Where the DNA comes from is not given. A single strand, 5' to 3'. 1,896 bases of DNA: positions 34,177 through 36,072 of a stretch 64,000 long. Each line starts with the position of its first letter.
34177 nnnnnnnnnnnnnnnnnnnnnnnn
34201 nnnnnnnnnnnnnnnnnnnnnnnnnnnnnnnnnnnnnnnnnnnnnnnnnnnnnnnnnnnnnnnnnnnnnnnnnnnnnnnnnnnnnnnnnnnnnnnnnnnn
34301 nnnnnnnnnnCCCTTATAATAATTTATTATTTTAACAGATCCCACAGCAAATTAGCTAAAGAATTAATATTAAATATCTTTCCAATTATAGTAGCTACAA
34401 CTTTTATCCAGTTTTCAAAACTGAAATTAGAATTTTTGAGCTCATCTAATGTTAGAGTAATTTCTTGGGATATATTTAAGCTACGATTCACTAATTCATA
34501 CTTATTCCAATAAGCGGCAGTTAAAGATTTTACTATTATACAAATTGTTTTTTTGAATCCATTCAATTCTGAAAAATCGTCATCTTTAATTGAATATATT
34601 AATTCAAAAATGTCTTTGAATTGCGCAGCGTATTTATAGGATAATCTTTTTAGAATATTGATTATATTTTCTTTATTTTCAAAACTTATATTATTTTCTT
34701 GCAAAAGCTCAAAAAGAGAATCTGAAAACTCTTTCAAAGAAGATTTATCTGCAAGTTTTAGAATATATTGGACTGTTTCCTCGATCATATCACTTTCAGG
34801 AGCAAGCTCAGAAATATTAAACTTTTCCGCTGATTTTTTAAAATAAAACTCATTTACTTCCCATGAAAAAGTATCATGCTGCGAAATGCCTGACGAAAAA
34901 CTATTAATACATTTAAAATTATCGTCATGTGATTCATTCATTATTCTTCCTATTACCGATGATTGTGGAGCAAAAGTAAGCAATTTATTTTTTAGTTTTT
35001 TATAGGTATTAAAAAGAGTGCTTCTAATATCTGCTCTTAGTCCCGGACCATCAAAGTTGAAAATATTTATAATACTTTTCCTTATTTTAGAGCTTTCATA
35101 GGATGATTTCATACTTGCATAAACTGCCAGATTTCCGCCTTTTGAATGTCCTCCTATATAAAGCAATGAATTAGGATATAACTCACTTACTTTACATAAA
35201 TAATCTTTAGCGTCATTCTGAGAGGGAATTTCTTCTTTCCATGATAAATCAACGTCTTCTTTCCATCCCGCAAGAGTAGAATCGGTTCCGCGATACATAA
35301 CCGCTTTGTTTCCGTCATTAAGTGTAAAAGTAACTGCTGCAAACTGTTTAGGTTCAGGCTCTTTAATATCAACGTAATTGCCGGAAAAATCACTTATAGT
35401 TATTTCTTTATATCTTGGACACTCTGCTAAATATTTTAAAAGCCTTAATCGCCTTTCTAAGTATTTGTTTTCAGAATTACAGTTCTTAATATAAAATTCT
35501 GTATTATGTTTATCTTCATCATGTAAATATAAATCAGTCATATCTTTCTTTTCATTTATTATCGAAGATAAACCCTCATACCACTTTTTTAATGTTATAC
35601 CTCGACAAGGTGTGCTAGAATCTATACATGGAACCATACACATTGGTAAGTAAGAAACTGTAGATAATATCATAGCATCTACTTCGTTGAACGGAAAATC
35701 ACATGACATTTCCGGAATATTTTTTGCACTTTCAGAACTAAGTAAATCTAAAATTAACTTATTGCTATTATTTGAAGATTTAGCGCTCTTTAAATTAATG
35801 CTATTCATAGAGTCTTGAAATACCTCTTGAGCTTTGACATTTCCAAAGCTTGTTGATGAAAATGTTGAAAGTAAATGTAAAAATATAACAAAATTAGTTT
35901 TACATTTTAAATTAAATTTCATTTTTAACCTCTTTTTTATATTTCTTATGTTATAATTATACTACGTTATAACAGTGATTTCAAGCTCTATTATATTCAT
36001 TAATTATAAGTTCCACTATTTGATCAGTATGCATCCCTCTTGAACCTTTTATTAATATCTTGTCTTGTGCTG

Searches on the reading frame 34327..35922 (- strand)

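Call 38: search_protein_families(library=pfam, proteins=[window:34327-35922:-], max_evalue=0.01)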
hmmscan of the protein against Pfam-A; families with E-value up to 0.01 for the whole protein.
window:34327-35922:- (531 aa): 1 family
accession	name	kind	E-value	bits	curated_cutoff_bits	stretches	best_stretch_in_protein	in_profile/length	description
PF11187.14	Mbeg1-like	-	1.2e-57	195.4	21.1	1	166-405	2-224/224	Mbeg1-like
